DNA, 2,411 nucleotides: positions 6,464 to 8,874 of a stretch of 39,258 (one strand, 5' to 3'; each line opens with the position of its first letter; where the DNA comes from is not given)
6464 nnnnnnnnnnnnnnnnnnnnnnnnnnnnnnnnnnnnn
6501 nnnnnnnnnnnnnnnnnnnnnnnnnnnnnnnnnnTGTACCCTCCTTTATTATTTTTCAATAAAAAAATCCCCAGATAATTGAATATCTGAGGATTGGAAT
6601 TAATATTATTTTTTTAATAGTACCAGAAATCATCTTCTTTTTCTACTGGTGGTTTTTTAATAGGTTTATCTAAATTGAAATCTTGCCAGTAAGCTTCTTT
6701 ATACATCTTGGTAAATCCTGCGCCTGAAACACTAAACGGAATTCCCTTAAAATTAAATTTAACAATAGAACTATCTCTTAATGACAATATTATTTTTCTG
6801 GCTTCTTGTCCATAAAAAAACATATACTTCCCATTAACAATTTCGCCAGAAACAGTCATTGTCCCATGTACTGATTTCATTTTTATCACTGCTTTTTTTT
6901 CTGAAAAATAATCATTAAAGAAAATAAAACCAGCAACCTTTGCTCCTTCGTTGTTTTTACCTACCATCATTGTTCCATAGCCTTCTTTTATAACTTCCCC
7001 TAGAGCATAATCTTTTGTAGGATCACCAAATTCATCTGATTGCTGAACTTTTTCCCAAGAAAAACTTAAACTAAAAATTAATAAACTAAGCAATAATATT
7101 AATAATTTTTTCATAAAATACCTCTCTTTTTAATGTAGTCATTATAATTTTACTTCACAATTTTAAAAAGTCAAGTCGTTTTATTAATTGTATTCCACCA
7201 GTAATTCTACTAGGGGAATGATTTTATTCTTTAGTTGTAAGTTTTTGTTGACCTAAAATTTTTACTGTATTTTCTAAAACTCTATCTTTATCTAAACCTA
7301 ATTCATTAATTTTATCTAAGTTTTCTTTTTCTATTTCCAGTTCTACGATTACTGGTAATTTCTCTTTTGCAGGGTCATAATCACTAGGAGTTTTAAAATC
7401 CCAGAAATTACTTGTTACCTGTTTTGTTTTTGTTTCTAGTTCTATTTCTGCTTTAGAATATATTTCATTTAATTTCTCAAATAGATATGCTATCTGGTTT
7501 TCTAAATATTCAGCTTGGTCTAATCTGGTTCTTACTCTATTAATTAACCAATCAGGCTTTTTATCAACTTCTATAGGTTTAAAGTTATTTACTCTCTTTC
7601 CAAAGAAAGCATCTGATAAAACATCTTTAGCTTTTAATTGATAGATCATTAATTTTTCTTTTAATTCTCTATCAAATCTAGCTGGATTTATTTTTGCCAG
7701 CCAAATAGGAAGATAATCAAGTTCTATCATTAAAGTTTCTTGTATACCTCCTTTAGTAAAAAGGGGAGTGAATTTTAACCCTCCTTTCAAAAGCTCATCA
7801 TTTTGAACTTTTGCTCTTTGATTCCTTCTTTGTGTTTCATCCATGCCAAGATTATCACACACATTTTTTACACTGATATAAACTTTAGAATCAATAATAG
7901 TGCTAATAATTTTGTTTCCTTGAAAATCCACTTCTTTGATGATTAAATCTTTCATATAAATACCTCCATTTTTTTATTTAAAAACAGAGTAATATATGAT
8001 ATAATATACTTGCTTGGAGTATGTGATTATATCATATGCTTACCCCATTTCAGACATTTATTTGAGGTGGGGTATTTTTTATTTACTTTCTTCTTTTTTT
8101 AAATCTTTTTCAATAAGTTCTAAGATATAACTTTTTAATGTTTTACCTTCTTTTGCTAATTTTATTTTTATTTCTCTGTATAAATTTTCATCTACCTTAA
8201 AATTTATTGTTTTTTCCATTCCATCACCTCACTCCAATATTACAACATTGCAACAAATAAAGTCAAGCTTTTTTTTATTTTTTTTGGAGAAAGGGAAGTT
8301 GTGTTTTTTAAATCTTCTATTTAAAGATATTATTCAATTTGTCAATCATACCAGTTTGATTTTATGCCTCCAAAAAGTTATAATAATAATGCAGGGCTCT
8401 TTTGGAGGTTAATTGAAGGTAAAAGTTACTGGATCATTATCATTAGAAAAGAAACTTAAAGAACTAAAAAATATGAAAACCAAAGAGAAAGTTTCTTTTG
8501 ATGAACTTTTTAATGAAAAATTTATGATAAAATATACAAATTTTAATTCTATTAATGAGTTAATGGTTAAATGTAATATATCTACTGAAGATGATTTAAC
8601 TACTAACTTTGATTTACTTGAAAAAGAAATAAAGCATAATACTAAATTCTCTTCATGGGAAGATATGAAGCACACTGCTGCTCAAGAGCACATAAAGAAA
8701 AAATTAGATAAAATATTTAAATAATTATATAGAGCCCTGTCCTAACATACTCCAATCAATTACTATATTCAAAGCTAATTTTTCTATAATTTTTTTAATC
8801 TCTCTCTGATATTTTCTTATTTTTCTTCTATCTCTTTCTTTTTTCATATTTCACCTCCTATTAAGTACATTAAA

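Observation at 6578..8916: Moron cassette of about 2.3 kb bounded by a perfect 23-bp inverted repeat, inserted inside the tail module.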

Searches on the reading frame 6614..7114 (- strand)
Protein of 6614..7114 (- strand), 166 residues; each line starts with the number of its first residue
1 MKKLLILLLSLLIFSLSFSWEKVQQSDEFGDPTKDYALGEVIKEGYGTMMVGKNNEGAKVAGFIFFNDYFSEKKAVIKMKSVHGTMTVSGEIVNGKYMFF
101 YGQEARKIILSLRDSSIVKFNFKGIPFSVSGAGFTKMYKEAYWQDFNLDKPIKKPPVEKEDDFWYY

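Call 7: search_protein_families(library=pfam, proteins=[window:6614-7114:-], max_evalue=0.01)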
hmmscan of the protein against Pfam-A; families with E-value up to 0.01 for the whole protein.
window:6614-7114:- (166 aa): 0 families

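Call 8: search_protein_families(library=phrogs, proteins=[window:6614-7114:-], max_evalue=0.01)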
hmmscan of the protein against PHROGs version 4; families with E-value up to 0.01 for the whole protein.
window:6614-7114:- (166 aa): 0 families

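Call 74: search_protein_families(library=padloc, proteins=[window:6614-7114:-], max_evalue=0.01)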
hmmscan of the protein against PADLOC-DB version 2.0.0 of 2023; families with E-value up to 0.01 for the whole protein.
window:6614-7114:- (166 aa): 0 families

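Call 75: search_protein_families(library=ncbifam, proteins=[window:6614-7114:-], max_evalue=0.01)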
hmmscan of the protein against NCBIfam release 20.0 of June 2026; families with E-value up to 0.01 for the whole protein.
window:6614-7114:- (166 aa): 0 families

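Call 97: search_solved_structures(query=window:6617-7114:-, max_evalue=1)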
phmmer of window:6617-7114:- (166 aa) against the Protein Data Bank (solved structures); distinct sequences matched with E-value up to 1: 1.
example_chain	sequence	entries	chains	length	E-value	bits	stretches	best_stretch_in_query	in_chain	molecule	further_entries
3zib_A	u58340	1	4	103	0.088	15.8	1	33-78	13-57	RAP2A SMA2265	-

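Call 100: find_homologous_proteins(query=window:6617-7114:-, max_evalue=0.001)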
Query window:6617-7114:- (166 aa): 7 proteins with E <= 0.001 among 91 candidates.
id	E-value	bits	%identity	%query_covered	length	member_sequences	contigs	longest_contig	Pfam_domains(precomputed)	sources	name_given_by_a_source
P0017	5.3e-100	350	96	89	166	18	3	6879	-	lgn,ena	-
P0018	1.5e-52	196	54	99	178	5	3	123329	-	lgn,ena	-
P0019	2.6e-49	185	50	91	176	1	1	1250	-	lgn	-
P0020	3.0e-49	185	53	98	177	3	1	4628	-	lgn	-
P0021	2.0e-46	176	55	93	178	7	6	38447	-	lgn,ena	-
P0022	1.2e-42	163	47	99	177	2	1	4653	-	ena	-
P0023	2.2e-30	124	56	72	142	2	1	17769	-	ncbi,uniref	ncbi:MAG: hypothetical protein ACK5NU_03730 [Fusobacterium ulcerans]|uniref:hypothetical protein n=1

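Call 108: predict_structure(alignment_id=A4)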
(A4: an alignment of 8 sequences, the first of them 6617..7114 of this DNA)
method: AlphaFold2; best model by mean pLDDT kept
length: 166 residues; sequences in the alignment: 8
mean_pLDDT: 72.3   pTM: 0.65
mean pLDDT of the five models: 72.3, 68.9, 66.9, 65.9, 64.8
residues with pLDDT >= 90: 43; 70-90: 60; 50-70: 28; < 50: 35
segments of 3 or more residues with pLDDT < 50: 16-30, 143-161
pLDDT, mean of each block of 10 residues (from residue 1): 67 48 34 66 85 76 84 92 95 89 90 92 91 73 45 41 52
secondary structure, 60 per line:
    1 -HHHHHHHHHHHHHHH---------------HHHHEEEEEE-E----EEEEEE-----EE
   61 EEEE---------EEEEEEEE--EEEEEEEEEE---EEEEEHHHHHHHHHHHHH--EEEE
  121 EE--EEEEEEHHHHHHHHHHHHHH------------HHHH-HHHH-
elements in order: H2-16 H32-35 E36-41 E48-53 E59-64 E74-81 E84-93 E97-101 H102-114 E117-122 E125-130 H131-144 H157-160 H162-165

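Call 110: fold_search(model_id=the predicted structure, library=pdb)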
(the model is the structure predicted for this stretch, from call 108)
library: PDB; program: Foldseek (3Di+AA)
matches with E <= 10: 931; with E <= 0.001: 0
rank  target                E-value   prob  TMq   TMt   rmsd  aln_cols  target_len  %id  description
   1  3dtd_A                4.8e-03  1.00  0.39  0.44   4.8       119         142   16  Crystal structure of invasion associated protein b from bartonella henselae (released 2008-09-09)
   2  3dtd_E                5.4e-03  1.00  0.40  0.45   4.6       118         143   15  Crystal structure of invasion associated protein b from bartonella henselae (released 2008-09-09)
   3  3dtd_B                7.2e-03  1.00  0.40  0.44   4.6       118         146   15  Crystal structure of invasion associated protein b from bartonella henselae (released 2008-09-09)
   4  3dtd_C                9.1e-03  1.00  0.40  0.44   4.6       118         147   15  Crystal structure of invasion associated protein b from bartonella henselae (released 2008-09-09)
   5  3dtd_D                1.3e-02  0.99  0.40  0.44   4.4       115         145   16  Crystal structure of invasion associated protein b from bartonella henselae (released 2008-09-09)
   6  3dtd_H                3.2e-02  0.98  0.40  0.44   4.6       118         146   15  Crystal structure of invasion associated protein b from bartonella henselae (released 2008-09-09)
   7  2vxq_A                8.2e-02  0.51  0.25  0.38   7.7        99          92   10  Crystal structure of the major grass pollen allergen Phl p 2 in complex with its specific IgE-Fab (released 2009-02-17)
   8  6sws_A                1.0e-01  0.85  0.32  0.44   7.8       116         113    8  The DBB dimerization domain of B-cell adaptor for PI3K (BCAP) is required for down regulation of inflammatory signalli (released 2020-02-19)
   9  6t84                  1.1e-01  0.13  0.19  0.18  11.6       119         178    8  crystal structure of the mycobacterial trehalose monomycolate transport factor A, TtfA (released 2019-12-25)
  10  5j7k_G                1.2e-01  0.66  0.25  0.43   5.8        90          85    9  Loop grafting onto a highly stable FN3 scaffold (released 2016-08-17)
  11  5u02                  1.3e-01  0.35  0.25  0.14   9.4       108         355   17  Crystal structure of S. aureus TarS 217-571 (released 2017-01-04)
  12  3ww0_A                1.4e-01  0.15  0.21  0.20  14.9       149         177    9  Crystal structure of F97A mutant, a new nuclear transport receptor of Hsp70 (released 2015-03-25)
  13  5t7a_A                1.5e-01  0.57  0.28  0.43   5.7        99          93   11  Crystal structure of Br derivative BhCBM56 (released 2017-08-23)
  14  6zlx                  1.6e-01  0.18  0.19  0.14  12.0       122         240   12  The structure of the ClpX-associated factor PDIP38 (released 2021-07-14)
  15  2zkl                  1.6e-01  0.10  0.17  0.11  11.2       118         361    9  Crystal Structure of capsular polysaccharide assembling protein CapF from staphylococcus aureus (released 2009-03-31)
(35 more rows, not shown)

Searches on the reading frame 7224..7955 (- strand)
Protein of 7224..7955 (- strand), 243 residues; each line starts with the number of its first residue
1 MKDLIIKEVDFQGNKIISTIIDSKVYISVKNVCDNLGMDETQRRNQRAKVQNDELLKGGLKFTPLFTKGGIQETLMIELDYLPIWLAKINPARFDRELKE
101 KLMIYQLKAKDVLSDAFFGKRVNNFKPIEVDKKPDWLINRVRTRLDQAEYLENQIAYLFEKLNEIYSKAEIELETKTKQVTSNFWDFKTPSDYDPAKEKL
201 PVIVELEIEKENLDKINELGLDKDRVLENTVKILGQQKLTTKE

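Call 7: search_protein_families(library=pfam, proteins=[window:7224-7955:-], max_evalue=0.01)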
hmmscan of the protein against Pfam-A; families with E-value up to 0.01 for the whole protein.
window:7224-7955:- (243 aa): 1 family
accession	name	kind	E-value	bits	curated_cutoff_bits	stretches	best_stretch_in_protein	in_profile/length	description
PF10547.14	P22_AR_N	-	3e-28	98.7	30.7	1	8-120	2-112/115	P22_AR N-terminal domain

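Call 8: search_protein_families(library=phrogs, proteins=[window:7224-7955:-], max_evalue=0.01)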
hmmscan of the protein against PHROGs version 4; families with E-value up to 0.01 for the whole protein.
window:7224-7955:- (243 aa): 5 families
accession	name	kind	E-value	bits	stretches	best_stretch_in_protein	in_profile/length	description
phrog_524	-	transcription regulation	3.4e-26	93.9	1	6-175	9-176/317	anti-repressor Ant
phrog_130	-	transcription regulation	0.00037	20.6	1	7-92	161-241/480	anti-repressor Ant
phrog_14366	-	unknown function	0.00041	21.4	1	9-113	6-107/122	-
phrog_29922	-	unknown function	0.001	19.7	1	7-127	9-128/230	-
phrog_245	-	transcription regulation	0.004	17.7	1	6-50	35-84/319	anti-repressor Ant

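Call 74: search_protein_families(library=padloc, proteins=[window:7224-7955:-], max_evalue=0.01)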
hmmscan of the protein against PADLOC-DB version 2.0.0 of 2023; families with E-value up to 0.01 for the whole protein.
window:7224-7955:- (243 aa): 0 families

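Call 75: search_protein_families(library=ncbifam, proteins=[window:7224-7955:-], max_evalue=0.01)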
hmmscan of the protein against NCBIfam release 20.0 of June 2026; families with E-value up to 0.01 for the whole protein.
window:7224-7955:- (243 aa): 0 families

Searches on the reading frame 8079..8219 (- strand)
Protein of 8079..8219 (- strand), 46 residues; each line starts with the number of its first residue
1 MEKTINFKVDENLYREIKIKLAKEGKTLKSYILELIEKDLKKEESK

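Call 7: search_protein_families(library=pfam, proteins=[window:8079-8219:-], max_evalue=0.01)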
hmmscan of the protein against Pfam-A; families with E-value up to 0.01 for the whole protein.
window:8079-8219:- (46 aa): 1 family
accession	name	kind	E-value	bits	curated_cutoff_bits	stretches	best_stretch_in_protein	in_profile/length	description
PF07764.18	Omega_Repress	-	0.00086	19.9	33.3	1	3-30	23-48/59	Omega Transcriptional Repressor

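Call 8: search_protein_families(library=phrogs, proteins=[window:8079-8219:-], max_evalue=0.01)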
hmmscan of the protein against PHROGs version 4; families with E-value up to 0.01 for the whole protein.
window:8079-8219:- (46 aa): 3 families
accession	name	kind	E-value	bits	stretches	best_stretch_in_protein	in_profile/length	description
phrog_37719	-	unknown function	2.5e-12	47.8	1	2-43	3-44/48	-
phrog_36888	-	unknown function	0.0038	18.6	1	8-38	4-34/71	-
phrog_582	-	transcription regulation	0.0074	17.6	1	2-45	57-100/105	Arc-like repressor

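Call 74: search_protein_families(library=padloc, proteins=[window:8079-8219:-], max_evalue=0.01)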
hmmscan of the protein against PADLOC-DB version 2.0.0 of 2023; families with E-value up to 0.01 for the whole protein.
window:8079-8219:- (46 aa): 0 families

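Call 75: search_protein_families(library=ncbifam, proteins=[window:8079-8219:-], max_evalue=0.01)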
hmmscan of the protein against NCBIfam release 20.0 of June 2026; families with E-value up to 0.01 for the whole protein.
window:8079-8219:- (46 aa): 0 families

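Call 99: search_solved_structures(query=window:8082-8219:-, max_evalue=1)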
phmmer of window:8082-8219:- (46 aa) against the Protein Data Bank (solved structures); distinct sequences matched with E-value up to 1: 3.
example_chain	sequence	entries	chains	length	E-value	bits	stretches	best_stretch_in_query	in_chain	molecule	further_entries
4hv0_A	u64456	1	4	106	0.32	14.8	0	5-36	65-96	AvtR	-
7ovp_A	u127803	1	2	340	0.42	14.4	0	16-44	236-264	Adaptor protein CheF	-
3dns_A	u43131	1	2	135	0.68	13.8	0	11-37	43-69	Ribosomal-protein-alanine acetyltransferase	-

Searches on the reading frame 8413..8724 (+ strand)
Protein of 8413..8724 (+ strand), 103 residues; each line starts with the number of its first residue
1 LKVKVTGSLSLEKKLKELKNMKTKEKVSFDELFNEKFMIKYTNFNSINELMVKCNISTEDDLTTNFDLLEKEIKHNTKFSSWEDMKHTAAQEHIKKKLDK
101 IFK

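Call 7: search_protein_families(library=pfam, proteins=[window:8413-8724:+], max_evalue=0.01)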
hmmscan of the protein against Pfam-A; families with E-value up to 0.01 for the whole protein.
window:8413-8724:+ (103 aa): 1 family
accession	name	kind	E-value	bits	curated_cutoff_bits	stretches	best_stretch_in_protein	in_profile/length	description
PF12383.13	SARS_3b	-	0.0053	17.3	25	1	3-57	68-121/153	Severe acute respiratory syndrome coronavirus 3b protein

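Call 8: search_protein_families(library=phrogs, proteins=[window:8413-8724:+], max_evalue=0.01)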
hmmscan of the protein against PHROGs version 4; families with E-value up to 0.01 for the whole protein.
window:8413-8724:+ (103 aa): 1 family
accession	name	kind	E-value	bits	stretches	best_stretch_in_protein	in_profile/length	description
phrog_2211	-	unknown function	2.5e-13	51.1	1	12-101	291-383/395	-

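Call 74: search_protein_families(library=padloc, proteins=[window:8413-8724:+], max_evalue=0.01)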
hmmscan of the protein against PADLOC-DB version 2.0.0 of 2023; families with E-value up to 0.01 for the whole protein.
window:8413-8724:+ (103 aa): 0 families

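Call 75: search_protein_families(library=ncbifam, proteins=[window:8413-8724:+], max_evalue=0.01)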
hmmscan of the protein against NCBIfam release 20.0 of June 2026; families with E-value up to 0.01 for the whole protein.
window:8413-8724:+ (103 aa): 0 families

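Call 98: search_solved_structures(query=window:8413-8721:+, max_evalue=1)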
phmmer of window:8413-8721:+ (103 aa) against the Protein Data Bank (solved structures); distinct sequences matched with E-value up to 1: 2.
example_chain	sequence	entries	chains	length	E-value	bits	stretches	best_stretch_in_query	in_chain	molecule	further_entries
2fdq_A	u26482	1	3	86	0.64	13.8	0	72-101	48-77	Acyl-CoA-binding protein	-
7z8e_A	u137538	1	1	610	0.89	13.3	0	12-62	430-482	ABC transporter substrate-binding protein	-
